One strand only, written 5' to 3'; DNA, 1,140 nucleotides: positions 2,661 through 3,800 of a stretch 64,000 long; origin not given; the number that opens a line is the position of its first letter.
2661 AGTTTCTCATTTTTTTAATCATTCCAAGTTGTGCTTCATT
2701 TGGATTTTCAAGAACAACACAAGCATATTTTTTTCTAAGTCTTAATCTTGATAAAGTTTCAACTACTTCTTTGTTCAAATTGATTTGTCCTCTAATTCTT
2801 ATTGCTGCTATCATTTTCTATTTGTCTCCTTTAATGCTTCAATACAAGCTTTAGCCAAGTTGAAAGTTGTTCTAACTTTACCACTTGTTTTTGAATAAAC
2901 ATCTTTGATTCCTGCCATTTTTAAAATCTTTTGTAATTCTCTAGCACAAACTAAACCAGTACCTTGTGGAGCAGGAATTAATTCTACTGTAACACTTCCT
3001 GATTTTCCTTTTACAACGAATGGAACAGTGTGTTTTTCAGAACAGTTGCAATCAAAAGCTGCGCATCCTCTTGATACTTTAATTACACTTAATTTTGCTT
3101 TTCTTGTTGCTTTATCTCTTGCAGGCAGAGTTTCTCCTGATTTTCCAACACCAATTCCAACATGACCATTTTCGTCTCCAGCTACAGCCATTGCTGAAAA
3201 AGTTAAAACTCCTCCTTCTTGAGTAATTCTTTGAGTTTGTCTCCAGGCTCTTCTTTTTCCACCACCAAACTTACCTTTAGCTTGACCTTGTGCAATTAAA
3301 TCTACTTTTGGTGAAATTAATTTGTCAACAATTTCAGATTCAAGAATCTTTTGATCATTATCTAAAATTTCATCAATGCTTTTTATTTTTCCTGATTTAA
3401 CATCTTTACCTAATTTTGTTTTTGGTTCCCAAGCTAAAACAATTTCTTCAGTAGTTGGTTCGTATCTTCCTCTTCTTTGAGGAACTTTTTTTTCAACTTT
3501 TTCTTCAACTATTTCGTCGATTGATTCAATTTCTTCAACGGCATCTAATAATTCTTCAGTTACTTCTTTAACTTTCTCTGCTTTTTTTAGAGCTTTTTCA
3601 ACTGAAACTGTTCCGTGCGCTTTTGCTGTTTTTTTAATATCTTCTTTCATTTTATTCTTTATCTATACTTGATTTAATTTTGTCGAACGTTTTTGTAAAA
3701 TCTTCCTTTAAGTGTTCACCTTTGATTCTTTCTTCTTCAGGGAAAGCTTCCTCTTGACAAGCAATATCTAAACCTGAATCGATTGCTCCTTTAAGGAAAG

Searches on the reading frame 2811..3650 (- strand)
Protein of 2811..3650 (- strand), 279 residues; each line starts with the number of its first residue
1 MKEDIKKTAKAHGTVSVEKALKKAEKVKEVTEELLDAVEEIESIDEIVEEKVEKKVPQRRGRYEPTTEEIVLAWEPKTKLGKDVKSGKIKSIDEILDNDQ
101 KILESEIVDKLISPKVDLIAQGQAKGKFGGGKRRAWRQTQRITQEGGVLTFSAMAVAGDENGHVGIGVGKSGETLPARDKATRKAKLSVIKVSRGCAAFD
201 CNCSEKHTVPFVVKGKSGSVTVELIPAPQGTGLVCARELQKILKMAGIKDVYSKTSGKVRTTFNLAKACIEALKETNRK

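Call 73: search_protein_families(library=pfam, proteins=[window:2811-3650:-], max_evalue=0.001)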
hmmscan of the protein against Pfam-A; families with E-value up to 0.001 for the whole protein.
window:2811-3650:- (279 aa): 2 families
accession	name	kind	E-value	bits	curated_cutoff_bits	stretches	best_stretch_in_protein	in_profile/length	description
PF03719.21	Ribosomal_S5_C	-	2.5e-21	75.3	21.5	1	215-277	1-62/71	Ribosomal protein S5, C-terminal domain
PF00333.26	Ribosomal_S5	-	1.1e-14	54.7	27.1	1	137-192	9-64/65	Ribosomal protein S5, N-terminal domain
